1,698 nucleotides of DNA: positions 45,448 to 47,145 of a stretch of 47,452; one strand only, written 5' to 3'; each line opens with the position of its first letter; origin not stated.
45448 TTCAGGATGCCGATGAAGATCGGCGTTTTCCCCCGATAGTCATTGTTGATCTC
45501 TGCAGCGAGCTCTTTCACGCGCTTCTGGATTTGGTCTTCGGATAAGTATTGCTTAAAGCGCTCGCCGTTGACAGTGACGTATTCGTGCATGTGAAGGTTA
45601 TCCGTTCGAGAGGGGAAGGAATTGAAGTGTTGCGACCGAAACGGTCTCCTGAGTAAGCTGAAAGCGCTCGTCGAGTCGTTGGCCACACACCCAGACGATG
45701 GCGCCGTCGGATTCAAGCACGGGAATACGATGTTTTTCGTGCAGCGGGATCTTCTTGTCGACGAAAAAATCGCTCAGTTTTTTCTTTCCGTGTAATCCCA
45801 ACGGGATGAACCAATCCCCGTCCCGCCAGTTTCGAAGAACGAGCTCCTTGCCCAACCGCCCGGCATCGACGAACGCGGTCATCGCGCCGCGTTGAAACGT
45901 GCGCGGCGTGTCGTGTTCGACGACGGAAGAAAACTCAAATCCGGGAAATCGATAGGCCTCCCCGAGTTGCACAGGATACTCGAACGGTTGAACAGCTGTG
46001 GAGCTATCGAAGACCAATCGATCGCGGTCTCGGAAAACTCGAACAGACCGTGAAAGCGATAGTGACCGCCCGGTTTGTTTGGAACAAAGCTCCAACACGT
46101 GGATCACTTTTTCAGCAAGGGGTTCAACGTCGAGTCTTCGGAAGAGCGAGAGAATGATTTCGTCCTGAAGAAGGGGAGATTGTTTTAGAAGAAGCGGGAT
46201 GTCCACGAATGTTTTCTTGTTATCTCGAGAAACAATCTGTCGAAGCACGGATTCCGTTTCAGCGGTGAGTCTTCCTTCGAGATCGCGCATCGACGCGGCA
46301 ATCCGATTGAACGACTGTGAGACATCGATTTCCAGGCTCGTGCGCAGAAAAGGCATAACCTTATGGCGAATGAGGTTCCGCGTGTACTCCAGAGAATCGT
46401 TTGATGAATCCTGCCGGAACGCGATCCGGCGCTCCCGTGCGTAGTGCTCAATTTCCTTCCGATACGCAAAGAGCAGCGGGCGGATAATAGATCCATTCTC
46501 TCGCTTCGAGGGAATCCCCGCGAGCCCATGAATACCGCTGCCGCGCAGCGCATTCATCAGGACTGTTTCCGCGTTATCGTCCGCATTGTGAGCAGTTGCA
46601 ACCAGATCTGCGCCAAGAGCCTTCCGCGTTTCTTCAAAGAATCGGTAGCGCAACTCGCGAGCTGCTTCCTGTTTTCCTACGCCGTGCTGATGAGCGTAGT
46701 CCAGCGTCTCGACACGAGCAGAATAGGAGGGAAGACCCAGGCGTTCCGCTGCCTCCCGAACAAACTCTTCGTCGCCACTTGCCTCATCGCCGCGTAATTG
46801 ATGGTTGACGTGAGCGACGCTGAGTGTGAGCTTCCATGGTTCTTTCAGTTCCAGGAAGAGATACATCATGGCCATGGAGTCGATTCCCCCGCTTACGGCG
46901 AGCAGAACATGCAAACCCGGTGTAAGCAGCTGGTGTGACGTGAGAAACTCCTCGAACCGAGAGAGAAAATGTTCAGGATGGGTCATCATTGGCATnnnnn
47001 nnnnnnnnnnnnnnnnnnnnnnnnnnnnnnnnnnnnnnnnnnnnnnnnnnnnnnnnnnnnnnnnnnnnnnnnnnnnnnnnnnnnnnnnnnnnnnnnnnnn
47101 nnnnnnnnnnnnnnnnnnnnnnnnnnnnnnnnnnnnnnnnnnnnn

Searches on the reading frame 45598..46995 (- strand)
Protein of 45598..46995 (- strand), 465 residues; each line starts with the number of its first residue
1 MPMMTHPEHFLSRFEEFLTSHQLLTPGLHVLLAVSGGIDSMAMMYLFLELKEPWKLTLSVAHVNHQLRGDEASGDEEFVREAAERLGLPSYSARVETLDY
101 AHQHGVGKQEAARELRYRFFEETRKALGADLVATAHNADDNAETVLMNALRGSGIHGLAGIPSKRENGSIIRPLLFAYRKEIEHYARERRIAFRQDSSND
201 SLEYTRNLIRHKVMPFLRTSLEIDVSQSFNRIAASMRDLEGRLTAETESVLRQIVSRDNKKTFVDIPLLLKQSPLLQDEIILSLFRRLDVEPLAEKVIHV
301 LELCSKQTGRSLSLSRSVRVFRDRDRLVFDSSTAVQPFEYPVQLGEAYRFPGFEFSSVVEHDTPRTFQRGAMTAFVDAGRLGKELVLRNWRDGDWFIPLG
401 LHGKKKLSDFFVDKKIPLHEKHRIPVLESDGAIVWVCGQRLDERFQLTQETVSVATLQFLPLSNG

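Call 9: find_encoding_contigs(protein=window:45598-46995:-, flank=10000, max_places=10)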
Protein window:45598-46995:- (465 aa): no gene with exactly this product is on record in the collection.

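Call 11: find_homologous_proteins(query=window:45598-46995:-, max_evalue=1e-30)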
Query window:45598-46995:- (465 aa): 7563 proteins with E <= 1e-30 among 8000 candidates; the best 120 are listed.
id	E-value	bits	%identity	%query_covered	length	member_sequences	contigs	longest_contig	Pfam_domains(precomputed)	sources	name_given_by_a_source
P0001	0.0e+0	1032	100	99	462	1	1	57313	PF11734.14,PF01171.27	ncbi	-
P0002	1.1e-263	893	86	100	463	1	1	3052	PF11734.14,PF01171.27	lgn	-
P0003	3.3e-193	661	64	100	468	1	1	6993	PF11734.14,PF01171.27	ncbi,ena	ncbi:MAG TPA: tRNA lysidine(34) synthetase TilS [Bacteroidota bacterium]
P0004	6.1e-188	643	62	100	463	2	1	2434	PF11734.14,PF01171.27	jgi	-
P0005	3.3e-185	634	61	99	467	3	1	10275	PF11734.14,PF01171.27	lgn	-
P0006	2.0e-180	619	62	99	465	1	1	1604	PF11734.14,PF01171.27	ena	-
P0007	3.8e-179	614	60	99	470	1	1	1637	PF11734.14,PF01171.27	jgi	jgi:tRNA(Ile)-lysidine synthase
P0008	5.3e-179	614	60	97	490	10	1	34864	PF11734.14,PF01171.27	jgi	jgi:tRNA(Ile)-lysidine synthase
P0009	8.5e-179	613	61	98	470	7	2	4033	PF11734.14,PF01171.27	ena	-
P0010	1.3e-176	606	59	97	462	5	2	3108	PF11734.14,PF01171.27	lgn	-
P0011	1.7e-176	606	58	97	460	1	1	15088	PF11734.14,PF01171.27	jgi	jgi:tRNA(Ile)-lysidine synthase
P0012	3.9e-174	598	60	99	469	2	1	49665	PF11734.14,PF01171.27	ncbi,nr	ncbi:MAG: tRNA lysidine(34) synthetase TilS [Ignavibacteriae bacterium]|nr:tRNA lysidine(34) synthet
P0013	3.6e-173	595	58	97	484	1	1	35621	PF11734.14,PF01171.27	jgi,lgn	jgi:tRNA(Ile)-lysidine synthase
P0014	8.1e-166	570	59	91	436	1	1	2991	PF11734.14,PF01171.27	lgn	-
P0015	8.3e-161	554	54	99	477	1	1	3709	PF11734.14,PF01171.27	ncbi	-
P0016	1.4e-156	540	55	99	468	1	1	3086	PF11734.14,PF01171.27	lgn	-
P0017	6.4e-152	525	54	99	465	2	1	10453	PF11734.14,PF01171.27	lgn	-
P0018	4.9e-148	512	54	99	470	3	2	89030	PF11734.14,PF01171.27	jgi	-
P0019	1.0e-147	511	53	98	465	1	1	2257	PF11734.14,PF01171.27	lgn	-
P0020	5.1e-147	509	53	99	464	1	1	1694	PF11734.14,PF01171.27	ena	-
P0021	6.6e-147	508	53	100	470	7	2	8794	PF11734.14,PF01171.27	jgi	jgi:tRNA(Ile)-lysidine synthase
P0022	1.7e-146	507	54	94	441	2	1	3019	PF11734.14,PF01171.27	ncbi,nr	ncbi:MAG: tRNA lysidine(34) synthetase TilS, partial [Ignavibacteriales bacterium]|nr:tRNA lysidine(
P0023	1.9e-146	507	54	98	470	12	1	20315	PF11734.14,PF01171.27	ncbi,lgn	-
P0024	3.2e-146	506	55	96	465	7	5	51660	PF11734.14,PF01171.27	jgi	-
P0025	3.2e-146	506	52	96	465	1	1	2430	PF11734.14,PF01171.27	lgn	-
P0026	6.9e-146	505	53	97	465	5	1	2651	PF11734.14,PF01171.27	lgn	-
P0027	1.0e-144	501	54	97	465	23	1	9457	PF11734.14,PF01171.27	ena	-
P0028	1.4e-144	500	52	99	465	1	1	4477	PF11734.14,PF01171.27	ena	-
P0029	1.8e-144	500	54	97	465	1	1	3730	PF11734.14,PF01171.27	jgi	jgi:tRNA(Ile)-lysidine synthase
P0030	8.3e-144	498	52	99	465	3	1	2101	PF11734.14,PF01171.27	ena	-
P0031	9.4e-144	498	53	98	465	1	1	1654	PF11734.14,PF01171.27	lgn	-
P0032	1.5e-143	497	54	96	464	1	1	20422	PF11734.14,PF01171.27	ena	-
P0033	4.0e-143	496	52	99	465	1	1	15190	PF11734.14,PF01171.27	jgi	jgi:tRNA(Ile)-lysidine synthase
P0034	4.1e-143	496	52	97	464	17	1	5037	PF11734.14,PF01171.27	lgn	-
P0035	8.9e-143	495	51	99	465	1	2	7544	PF11734.14,PF01171.27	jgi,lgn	jgi:tRNA(Ile)-lysidine synthase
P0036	1.2e-142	494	52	98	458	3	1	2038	PF11734.14,PF01171.27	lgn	-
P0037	1.4e-142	494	51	95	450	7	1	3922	PF11734.14,PF01171.27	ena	-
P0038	5.3e-142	492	52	99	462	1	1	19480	PF11734.14,PF01171.27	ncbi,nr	ncbi:MAG: tRNA lysidine(34) synthetase TilS [Ignavibacteriales bacterium]|nr:tRNA lysidine(34) synth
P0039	2.3e-141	490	53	97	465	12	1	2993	PF11734.14,PF01171.27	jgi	jgi:tRNA(Ile)-lysidine synthase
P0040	8.8e-141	488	52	96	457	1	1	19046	PF11734.14,PF01171.27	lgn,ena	-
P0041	2.7e-140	486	50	98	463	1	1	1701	PF11734.14,PF01171.27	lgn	-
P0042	5.5e-140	485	52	94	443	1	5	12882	PF11734.14,PF01171.27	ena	-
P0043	7.2e-140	485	51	98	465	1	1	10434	PF11734.14,PF01171.27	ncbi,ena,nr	ncbi:MAG TPA: tRNA lysidine(34) synthetase TilS [Bacteroidota bacterium]|nr:tRNA lysidine(34) synthe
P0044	2.0e-139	483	50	99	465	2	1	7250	PF11734.14,PF01171.27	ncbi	-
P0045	2.2e-139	483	51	96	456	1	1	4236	PF11734.14,PF01171.27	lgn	-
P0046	2.4e-139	483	51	97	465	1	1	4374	PF11734.14,PF01171.27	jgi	jgi:tRNA(Ile)-lysidine synthase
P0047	3.3e-139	483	50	99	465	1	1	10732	PF11734.14,PF01171.27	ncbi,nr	ncbi:MAG: tRNA lysidine(34) synthetase TilS [Ignavibacteriales bacterium]|nr:tRNA lysidine(34) synth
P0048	5.1e-139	482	50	97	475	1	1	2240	PF11734.14,PF01171.27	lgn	-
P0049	8.0e-139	482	52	98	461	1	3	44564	PF11734.14,PF01171.27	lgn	-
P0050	2.6e-138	480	51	99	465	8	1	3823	PF11734.14,PF01171.27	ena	-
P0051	2.9e-138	480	51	98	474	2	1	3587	PF11734.14,PF01171.27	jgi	-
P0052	3.0e-138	480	51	98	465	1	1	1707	PF11734.14,PF01171.27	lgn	-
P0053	3.7e-138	479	50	98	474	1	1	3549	PF11734.14,PF01171.27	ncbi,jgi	-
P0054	4.8e-138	479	52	99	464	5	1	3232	PF01507.26,PF11734.14,PF01171.27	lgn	-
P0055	5.3e-138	479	51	97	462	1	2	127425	PF11734.14,PF01171.27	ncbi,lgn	ncbi:MAG: tRNA lysidine(34) synthetase TilS [Bacteroidota bacterium]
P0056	5.3e-138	479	51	98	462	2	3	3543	PF11734.14,PF01171.27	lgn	-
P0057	5.6e-138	479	50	97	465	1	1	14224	PF11734.14,PF01171.27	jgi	jgi:tRNA(Ile)-lysidine synthase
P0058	3.4e-137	476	51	95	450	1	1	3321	PF11734.14,PF01171.27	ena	-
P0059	4.0e-137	476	49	99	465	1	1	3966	PF11734.14,PF01171.27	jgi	-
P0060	7.2e-137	475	52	97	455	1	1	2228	PF11734.14,PF01171.27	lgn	-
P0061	8.4e-137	475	50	98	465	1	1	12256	PF11734.14,PF01171.27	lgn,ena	-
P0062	1.0e-136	475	51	94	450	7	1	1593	PF11734.14,PF01171.27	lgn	-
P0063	1.1e-136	475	51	95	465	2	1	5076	PF11734.14,PF01171.27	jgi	-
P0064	1.6e-136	474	48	99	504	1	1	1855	PF11734.14,PF01171.27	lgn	-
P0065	2.0e-136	474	50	98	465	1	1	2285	PF11734.14,PF01171.27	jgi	jgi:tRNA(Ile)-lysidine synthase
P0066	2.6e-136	473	51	97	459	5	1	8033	PF11734.14,PF01171.27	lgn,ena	-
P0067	5.4e-136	472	50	96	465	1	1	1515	PF11734.14,PF01171.27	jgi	jgi:tRNA(Ile)-lysidine synthase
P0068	7.2e-136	472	50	98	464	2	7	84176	PF11734.14,PF01171.27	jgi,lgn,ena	jgi:tRNA(Ile)-lysidine synthase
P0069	1.3e-135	471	51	95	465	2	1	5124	PF11734.14,PF01171.27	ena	-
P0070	1.7e-135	471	52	93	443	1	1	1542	PF11734.14,PF01171.27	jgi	jgi:tRNA(Ile)-lysidine synthase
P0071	1.8e-135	470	50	98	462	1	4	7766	PF11734.14,PF01171.27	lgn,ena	-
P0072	5.1e-135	469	51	94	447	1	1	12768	PF11734.14,PF01171.27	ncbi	-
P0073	1.0e-134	468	51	98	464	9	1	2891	PF11734.14,PF01171.27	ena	-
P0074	1.6e-134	467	48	98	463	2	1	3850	PF11734.14,PF01171.27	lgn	-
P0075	1.8e-134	467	48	97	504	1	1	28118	PF11734.14,PF01171.27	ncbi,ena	-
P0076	2.0e-134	467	51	95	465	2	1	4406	PF11734.14,PF01171.27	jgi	jgi:tRNA(Ile)-lysidine synthase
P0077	2.3e-134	467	49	96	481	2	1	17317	PF11734.14,PF01171.27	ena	-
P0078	3.3e-134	466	49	98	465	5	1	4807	PF11734.14,PF01171.27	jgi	jgi:tRNA(Ile)-lysidine synthase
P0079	6.4e-134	465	50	97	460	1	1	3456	PF11734.14,PF01171.27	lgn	-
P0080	1.0e-133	465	48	97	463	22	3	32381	PF11734.14,PF01171.27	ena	-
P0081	1.4e-133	464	51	97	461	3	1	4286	PF11734.14,PF01171.27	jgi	jgi:tRNA(Ile)-lysidine synthase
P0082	1.8e-133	464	50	97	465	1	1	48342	PF11734.14,PF01171.27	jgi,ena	-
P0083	2.8e-133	463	48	99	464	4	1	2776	PF11734.14,PF01171.27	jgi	jgi:tRNA(Ile)-lysidine synthase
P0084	6.4e-133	462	51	99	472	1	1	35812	PF11734.14,PF01171.27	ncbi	-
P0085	1.4e-132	461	50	95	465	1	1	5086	PF11734.14,PF01171.27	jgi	jgi:tRNA(Ile)-lysidine synthase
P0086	1.7e-132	461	48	99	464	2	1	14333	PF11734.14,PF01171.27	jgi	jgi:tRNA(Ile)-lysidine synthase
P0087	2.3e-132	460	49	98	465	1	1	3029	PF11734.14,PF01171.27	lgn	-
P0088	2.7e-132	460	50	96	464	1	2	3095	PF11734.14,PF01171.27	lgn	-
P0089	6.3e-132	459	49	98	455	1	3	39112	PF11734.14,PF01171.27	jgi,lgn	jgi:tRNA(Ile)-lysidine synthase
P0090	7.3e-132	459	47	97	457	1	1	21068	PF01507.26,PF11734.14,PF01171.27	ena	-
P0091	8.9e-132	458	50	97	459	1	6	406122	PF11734.14,PF01171.27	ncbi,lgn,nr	ncbi:MAG: tRNA(Ile)-lysidine synthase [Bacteroidia bacterium]|nr:MAG: tRNA(Ile)-lysidine synthase [B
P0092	9.8e-132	458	48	97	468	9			PF11734.14,PF01171.27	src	-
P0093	1.1e-131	458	48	98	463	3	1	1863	PF11734.14,PF01171.27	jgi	-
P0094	1.3e-131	458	48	96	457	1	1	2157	PF01507.26,PF11734.14,PF01171.27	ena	-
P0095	2.3e-131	457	48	97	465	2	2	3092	PF11734.14,PF01171.27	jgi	jgi:tRNA(Ile)-lysidine synthase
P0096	2.4e-131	457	51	96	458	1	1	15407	PF11734.14,PF01171.27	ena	-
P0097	2.9e-131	457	49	100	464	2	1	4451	PF11734.14,PF01171.27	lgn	-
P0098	4.4e-131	456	48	97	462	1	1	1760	PF01507.26,PF11734.14,PF01171.27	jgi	jgi:tRNA(Ile)-lysidine synthase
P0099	4.6e-131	456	47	99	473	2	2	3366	PF11734.14,PF01171.27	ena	-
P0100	4.7e-131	456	47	99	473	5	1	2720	PF11734.14,PF01171.27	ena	-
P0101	6.6e-131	455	47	97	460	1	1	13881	PF11734.14,PF01171.27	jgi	jgi:tRNA(Ile)-lysidine synthase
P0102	6.9e-131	455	48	97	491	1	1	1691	PF11734.14,PF01171.27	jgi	jgi:tRNA(Ile)-lysidine synthase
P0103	7.1e-131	455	48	98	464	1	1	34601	PF11734.14,PF01171.27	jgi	jgi:tRNA(Ile)-lysidine synthase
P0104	8.1e-131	455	48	97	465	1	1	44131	PF11734.14,PF01171.27,PF09179.17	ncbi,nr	ncbi:MAG TPA: tRNA lysidine(34) synthetase TilS [Bacteroidota bacterium]|nr:tRNA lysidine(34) synthe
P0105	1.6e-130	454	49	99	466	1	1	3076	PF11734.14,PF01171.27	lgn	-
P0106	2.0e-130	454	50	97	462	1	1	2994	PF11734.14,PF01171.27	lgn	-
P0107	2.2e-130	454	50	96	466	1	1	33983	PF11734.14,PF01171.27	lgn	-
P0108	2.7e-130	453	48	94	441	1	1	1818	PF01507.26,PF11734.14,PF01171.27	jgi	jgi:tRNA(Ile)-lysidine synthase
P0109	2.7e-130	453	49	96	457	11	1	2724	PF11734.14,PF01171.27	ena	-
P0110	4.5e-130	453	48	97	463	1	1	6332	PF01507.26,PF11734.14,PF01171.27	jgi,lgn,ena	-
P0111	5.3e-130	452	49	97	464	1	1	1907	PF11734.14,PF01171.27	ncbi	-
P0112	7.2e-130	452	50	98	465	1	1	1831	PF11734.14,PF01171.27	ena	-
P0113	8.2e-130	452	50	96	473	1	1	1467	PF11734.14,PF01171.27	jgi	jgi:tRNA(Ile)-lysidine synthase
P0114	1.1e-129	451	52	91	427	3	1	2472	PF11734.14,PF01171.27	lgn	-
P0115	1.8e-129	451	47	99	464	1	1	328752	PF11734.14,PF01171.27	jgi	jgi:tRNA(Ile)-lysidine synthase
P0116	2.7e-129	450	49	96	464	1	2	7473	PF11734.14,PF01171.27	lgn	-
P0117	2.8e-129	450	49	96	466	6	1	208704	PF11734.14,PF01171.27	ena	-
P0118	3.8e-129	450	49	96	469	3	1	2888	PF11734.14,PF01171.27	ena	-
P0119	4.3e-129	449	48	97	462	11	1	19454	PF01507.26,PF11734.14,PF01171.27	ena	-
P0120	5.8e-129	449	54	87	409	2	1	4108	PF11734.14,PF01171.27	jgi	jgi:tRNA(Ile)-lysidine synthase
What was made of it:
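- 45598..46995 (-): tilS (tRNA-Ile lysidine synthetase), the downstream neighbour. It anchors the orthologous loci used for comparison. Homologues carry PF01171 and PF11734 and are named TilS (call 11).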

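Call 12: find_encoding_contigs(protein=P0001, flank=10000, max_places=10)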
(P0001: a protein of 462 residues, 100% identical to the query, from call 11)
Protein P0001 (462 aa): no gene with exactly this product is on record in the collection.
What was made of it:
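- Checked: The source contig (57,313 nt according to call 11) could not be fetched (calls 9, 12), so the copy number is unverified.
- The source contig could not be retrieved (calls 9, 12), so copy number and junctions are not checked against reads.
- Tried and rejected: Exact look-ups of the window TilS and of the 100%-identical P0001 found nothing (calls 9, 12).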

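Call 13: find_encoding_contigs(protein=P0002, flank=10000, max_places=10)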
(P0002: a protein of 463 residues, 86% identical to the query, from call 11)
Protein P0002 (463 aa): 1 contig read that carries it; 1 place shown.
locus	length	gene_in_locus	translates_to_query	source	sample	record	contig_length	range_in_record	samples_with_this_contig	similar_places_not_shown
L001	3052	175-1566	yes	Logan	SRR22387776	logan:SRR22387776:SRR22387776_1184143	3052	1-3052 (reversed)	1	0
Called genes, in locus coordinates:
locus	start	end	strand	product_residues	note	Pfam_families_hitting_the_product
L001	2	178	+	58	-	?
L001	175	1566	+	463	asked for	PF01171:ATP_bind_3, PF11734:TilS_C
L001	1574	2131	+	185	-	PF00156:Pribosyltran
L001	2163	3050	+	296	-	?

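Call 15: list_cluster_members(proteins=[P0001])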
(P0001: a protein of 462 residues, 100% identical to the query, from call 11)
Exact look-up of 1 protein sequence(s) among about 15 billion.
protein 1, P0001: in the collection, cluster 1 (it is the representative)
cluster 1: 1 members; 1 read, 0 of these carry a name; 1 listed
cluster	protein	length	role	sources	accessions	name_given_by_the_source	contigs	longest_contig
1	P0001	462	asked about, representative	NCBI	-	-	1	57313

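Call 32: find_encoding_contigs(protein=P0003, flank=3000, max_places=2)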
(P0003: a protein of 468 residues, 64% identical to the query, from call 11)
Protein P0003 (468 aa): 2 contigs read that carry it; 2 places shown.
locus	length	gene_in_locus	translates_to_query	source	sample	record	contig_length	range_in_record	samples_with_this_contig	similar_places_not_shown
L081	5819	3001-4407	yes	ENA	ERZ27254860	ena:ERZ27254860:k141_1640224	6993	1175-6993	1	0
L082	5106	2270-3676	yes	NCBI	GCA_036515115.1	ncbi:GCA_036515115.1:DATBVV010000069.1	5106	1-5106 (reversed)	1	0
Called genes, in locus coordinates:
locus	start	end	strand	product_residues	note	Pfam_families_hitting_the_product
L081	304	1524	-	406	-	PF03453:MoeA_N, PF00994:MoCF_biosynth, PF03454:MoeA_C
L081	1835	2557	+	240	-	-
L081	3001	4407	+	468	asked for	PF01171:ATP_bind_3, PF11734:TilS_C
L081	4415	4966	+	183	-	PF00156:Pribosyltran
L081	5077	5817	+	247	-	?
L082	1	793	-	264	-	PF03453:MoeA_N, PF00994:MoCF_biosynth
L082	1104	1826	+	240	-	-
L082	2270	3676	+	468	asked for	PF01171:ATP_bind_3, PF11734:TilS_C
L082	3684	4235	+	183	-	PF00156:Pribosyltran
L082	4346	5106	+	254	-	PF06480:FtsH_ext (weak), PF00004:AAA (weak)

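Call 33: find_encoding_contigs(protein=P0008, flank=3000, max_places=2)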
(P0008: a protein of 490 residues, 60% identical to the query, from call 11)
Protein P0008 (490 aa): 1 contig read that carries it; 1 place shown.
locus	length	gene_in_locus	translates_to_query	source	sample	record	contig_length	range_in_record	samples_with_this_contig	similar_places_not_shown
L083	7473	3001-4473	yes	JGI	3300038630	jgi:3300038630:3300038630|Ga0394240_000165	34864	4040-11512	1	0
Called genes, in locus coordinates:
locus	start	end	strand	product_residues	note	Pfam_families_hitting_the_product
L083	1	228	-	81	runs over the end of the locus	PF02597:ThiS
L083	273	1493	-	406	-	PF03453:MoeA_N, PF00994:MoCF_biosynth, PF03454:MoeA_C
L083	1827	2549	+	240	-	-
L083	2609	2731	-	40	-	-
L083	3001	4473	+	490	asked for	PF01171:ATP_bind_3, PF11734:TilS_C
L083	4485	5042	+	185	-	PF00156:Pribosyltran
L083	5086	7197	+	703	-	PF06480:FtsH_ext (weak), PF00004:AAA, PF07728:AAA_5 (weak), PF17862:AAA_lid_3, PF01434:Peptidase_M41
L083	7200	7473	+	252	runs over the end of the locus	-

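Call 34: find_encoding_contigs(protein=P0012, flank=3000, max_places=2)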
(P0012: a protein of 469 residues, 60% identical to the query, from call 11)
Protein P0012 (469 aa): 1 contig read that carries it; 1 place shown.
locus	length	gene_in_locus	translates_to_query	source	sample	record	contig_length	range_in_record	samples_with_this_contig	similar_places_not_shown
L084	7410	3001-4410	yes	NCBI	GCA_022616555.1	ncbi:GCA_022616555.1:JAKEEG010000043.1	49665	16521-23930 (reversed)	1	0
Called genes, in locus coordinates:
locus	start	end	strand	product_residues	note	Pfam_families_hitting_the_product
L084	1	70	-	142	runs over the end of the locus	PF02391:MoaE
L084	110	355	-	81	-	PF02597:ThiS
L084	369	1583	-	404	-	PF03453:MoeA_N, PF00994:MoCF_biosynth, PF03454:MoeA_C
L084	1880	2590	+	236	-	-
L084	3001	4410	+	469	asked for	PF01171:ATP_bind_3, PF11734:TilS_C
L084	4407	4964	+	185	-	PF00156:Pribosyltran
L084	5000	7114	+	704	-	PF00004:AAA, PF07728:AAA_5 (faint), PF17862:AAA_lid_3, PF01434:Peptidase_M41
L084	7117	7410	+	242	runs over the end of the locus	-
